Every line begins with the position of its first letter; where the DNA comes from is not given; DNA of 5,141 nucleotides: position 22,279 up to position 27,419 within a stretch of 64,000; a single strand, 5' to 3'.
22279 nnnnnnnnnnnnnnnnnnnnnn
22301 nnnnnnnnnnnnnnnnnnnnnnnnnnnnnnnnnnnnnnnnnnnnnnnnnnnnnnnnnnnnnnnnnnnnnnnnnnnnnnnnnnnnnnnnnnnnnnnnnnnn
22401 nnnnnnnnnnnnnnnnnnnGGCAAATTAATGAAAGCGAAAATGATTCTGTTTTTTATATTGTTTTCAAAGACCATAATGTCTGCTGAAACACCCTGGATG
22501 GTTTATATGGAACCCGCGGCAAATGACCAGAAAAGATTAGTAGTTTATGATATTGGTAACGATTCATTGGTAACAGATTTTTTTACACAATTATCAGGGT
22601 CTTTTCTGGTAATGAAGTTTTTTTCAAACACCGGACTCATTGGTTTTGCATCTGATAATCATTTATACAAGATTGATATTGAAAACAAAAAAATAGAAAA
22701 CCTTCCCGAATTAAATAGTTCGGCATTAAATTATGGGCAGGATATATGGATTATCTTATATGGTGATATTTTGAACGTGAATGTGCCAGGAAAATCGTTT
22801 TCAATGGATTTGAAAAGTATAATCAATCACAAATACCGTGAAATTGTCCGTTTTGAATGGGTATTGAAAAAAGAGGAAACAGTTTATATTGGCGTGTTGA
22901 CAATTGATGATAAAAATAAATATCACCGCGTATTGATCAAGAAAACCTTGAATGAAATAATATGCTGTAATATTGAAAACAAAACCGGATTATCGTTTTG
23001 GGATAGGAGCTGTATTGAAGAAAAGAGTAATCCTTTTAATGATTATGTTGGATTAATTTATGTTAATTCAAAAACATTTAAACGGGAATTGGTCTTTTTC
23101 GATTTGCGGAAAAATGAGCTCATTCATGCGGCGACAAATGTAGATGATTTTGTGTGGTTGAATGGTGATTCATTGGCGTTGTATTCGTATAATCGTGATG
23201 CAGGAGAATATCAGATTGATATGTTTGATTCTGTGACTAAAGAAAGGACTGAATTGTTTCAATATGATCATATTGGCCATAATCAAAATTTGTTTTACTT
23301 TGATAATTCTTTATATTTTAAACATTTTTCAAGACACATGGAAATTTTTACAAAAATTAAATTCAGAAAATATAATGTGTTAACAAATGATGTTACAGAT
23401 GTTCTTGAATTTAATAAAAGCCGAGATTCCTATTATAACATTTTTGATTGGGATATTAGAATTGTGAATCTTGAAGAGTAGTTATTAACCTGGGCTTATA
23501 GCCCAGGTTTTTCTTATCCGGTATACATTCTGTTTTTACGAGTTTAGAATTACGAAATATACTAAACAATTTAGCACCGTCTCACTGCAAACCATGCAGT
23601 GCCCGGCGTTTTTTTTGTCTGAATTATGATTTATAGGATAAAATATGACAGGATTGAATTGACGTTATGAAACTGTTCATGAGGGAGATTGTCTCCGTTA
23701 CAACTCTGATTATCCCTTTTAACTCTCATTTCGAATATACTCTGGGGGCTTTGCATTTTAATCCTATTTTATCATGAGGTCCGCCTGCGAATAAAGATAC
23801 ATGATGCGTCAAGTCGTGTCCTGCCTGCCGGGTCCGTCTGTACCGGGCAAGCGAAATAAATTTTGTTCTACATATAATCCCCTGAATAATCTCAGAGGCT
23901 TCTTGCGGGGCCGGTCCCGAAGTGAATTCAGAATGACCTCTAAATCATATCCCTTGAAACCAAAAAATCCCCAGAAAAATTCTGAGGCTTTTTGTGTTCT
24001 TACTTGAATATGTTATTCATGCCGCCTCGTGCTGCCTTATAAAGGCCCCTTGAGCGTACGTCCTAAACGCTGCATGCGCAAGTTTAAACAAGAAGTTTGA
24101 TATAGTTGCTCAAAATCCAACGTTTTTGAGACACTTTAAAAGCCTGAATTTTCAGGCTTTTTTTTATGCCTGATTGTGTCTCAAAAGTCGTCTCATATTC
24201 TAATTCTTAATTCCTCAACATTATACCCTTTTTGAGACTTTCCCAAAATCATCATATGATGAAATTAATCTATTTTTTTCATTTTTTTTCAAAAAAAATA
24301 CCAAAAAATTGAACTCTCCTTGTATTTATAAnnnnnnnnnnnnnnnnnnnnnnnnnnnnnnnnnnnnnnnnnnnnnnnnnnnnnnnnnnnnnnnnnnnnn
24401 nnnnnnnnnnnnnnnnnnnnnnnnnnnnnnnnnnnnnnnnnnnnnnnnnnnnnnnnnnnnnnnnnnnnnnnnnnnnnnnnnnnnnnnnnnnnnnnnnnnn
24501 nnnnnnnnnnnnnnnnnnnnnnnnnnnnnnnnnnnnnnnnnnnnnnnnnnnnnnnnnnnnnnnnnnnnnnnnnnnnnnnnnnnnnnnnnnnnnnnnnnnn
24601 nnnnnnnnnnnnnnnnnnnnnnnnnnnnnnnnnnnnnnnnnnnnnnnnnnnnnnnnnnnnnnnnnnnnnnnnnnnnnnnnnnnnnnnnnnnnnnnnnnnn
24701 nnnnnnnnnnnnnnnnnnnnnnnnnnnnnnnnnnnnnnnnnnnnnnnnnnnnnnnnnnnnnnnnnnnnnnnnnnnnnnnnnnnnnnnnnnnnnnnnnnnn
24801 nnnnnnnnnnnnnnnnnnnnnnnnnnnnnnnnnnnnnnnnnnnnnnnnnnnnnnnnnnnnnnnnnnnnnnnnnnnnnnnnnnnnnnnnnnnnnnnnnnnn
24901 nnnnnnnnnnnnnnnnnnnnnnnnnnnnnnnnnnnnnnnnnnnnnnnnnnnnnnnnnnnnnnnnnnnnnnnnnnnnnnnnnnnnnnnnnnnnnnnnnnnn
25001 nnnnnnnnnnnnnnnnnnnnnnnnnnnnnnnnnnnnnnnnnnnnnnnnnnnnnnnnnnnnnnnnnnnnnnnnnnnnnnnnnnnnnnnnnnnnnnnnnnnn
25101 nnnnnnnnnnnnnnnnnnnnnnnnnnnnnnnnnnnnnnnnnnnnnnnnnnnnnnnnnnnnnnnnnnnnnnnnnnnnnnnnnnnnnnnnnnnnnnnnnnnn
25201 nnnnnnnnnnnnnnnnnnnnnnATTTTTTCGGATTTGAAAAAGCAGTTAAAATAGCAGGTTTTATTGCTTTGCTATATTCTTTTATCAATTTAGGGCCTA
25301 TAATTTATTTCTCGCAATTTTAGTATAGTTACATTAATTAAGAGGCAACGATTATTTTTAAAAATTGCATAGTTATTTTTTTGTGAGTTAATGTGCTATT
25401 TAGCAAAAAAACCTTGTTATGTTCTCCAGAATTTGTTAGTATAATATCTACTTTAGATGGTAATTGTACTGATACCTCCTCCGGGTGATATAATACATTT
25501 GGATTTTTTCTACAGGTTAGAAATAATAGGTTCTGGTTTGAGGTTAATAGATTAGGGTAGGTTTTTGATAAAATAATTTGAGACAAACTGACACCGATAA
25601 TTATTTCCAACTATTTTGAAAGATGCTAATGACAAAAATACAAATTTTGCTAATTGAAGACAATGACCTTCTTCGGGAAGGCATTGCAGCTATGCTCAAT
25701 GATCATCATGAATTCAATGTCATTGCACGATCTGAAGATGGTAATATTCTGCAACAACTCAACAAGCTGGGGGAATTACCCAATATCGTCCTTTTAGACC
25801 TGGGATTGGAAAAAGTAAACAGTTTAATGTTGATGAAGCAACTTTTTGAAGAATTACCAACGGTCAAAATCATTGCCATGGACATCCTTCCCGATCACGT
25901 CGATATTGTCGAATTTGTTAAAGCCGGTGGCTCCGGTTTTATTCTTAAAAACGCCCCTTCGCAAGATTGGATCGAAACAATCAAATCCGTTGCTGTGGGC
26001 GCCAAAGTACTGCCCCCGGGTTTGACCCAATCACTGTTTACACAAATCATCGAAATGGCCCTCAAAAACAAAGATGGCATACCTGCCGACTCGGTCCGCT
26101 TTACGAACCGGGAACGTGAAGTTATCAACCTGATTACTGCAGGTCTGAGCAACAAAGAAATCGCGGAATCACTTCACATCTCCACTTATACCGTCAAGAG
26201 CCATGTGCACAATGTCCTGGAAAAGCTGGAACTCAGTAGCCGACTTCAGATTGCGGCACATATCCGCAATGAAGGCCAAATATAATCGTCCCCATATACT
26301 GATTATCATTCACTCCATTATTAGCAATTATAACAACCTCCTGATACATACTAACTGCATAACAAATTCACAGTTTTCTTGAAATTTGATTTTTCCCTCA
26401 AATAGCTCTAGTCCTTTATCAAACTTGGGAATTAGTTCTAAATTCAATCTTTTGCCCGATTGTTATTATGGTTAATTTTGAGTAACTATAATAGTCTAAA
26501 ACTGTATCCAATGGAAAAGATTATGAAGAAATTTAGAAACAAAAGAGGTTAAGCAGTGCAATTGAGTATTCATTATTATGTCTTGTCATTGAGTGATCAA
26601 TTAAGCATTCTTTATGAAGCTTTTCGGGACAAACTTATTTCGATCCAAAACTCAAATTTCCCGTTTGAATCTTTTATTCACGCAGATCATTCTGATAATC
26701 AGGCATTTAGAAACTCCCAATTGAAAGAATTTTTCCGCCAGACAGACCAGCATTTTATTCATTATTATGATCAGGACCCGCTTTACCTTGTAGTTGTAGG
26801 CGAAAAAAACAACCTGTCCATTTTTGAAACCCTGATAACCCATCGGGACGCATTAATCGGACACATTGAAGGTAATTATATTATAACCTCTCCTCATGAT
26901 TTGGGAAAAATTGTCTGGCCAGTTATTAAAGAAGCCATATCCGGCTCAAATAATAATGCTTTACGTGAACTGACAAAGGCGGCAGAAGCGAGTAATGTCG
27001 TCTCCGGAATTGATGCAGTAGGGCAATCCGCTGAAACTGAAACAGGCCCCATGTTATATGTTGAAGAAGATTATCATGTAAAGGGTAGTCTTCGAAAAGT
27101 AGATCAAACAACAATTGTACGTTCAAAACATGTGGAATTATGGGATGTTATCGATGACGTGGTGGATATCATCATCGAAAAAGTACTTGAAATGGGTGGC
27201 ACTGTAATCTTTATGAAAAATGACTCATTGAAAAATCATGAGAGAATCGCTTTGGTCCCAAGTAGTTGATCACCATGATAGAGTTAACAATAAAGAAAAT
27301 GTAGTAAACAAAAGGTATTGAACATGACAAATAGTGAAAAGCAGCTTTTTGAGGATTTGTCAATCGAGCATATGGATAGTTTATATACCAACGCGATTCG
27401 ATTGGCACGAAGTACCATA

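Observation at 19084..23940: Tandem orphan RHS C-terminal toxin-immunity cassettes with a three-copy junction repeat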

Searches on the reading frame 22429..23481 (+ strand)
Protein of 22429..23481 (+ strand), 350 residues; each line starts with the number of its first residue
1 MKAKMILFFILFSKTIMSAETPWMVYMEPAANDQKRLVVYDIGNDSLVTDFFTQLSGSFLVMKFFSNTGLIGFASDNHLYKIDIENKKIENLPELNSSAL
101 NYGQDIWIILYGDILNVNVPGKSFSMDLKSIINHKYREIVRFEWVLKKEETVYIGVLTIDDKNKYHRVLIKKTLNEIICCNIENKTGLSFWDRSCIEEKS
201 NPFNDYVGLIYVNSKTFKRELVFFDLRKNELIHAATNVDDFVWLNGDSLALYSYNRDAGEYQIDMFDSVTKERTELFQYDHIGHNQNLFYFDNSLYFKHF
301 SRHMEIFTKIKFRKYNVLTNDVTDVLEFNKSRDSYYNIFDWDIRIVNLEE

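Call 12: search_protein_families(library=pfam, max_evalue=0.01, proteins=[window:22429-23481:+])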
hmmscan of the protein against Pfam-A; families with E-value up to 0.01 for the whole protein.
window:22429-23481:+ (350 aa): 0 families

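Call 13: search_protein_families(library=ncbifam, max_evalue=0.1, proteins=[window:22429-23481:+])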
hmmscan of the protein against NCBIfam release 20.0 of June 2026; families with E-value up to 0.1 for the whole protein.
window:22429-23481:+ (350 aa): 0 families

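Call 14: find_encoding_contigs(protein=window:22429-23481:+, flank=10000, max_places=6)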
Protein window:22429-23481:+ (350 aa): no gene with exactly this product is on record in the collection.

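Call 56: search_protein_families(library=pfam, max_evalue=5, proteins=[window:22429-23481:+])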
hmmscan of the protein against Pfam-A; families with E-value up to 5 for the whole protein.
window:22429-23481:+ (350 aa): 0 families

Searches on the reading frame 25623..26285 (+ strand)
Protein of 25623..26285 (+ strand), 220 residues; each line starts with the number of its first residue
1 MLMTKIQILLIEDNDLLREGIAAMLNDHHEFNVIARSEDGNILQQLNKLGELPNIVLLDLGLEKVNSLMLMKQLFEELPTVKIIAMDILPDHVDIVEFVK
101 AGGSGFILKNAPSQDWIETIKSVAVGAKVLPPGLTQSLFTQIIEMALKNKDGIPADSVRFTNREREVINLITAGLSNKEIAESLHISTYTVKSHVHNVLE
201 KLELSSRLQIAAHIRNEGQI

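Call 61: search_protein_families(library=pfam, max_evalue=0.001, proteins=[window:25623-26285:+])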
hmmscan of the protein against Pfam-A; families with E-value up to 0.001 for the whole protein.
window:25623-26285:+ (220 aa): 4 families
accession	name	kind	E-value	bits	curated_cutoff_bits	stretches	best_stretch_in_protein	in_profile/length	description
PF00196.25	GerE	-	8.5e-19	67.4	23.5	1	160-212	3-55/57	Bacterial regulatory proteins, luxR family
PF00072.30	Response_reg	-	1.4e-12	48.2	30.2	1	8-120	1-110/111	Response regulator receiver domain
PF08281.18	Sigma70_r4_2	-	1.2e-07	31.7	25.7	1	163-202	14-54/54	Sigma-70, region 4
PF04545.22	Sigma70_r4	-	1.4e-05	25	24.1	1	161-202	6-48/50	Sigma-70, region 4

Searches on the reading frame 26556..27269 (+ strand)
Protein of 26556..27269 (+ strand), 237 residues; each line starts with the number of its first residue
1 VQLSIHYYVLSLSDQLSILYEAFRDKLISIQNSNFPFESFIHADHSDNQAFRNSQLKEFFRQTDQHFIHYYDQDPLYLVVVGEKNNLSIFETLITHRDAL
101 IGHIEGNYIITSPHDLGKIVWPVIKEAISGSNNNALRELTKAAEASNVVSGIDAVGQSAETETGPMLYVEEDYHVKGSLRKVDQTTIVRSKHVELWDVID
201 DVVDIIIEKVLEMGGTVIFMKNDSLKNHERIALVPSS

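Call 61: search_protein_families(library=pfam, max_evalue=0.001, proteins=[window:26556-27269:+])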
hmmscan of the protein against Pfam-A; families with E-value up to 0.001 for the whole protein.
window:26556-27269:+ (237 aa): 3 families
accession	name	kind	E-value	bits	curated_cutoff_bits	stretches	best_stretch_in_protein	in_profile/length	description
PF18845.6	baeRF_family3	-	3.1e-28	99.7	31.5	1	6-160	1-165/168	Bacterial archaeo-eukaryotic release factor family 3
PF18849.6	baeRF_family7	-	4.9e-05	24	27.2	0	45-125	63-143/144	Bacterial archaeo-eukaryotic release factor family 7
PF18848.6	baeRF_family6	-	0.00014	22.6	27.5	0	45-126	67-149/149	Bacterial archaeo-eukaryotic release factor family 6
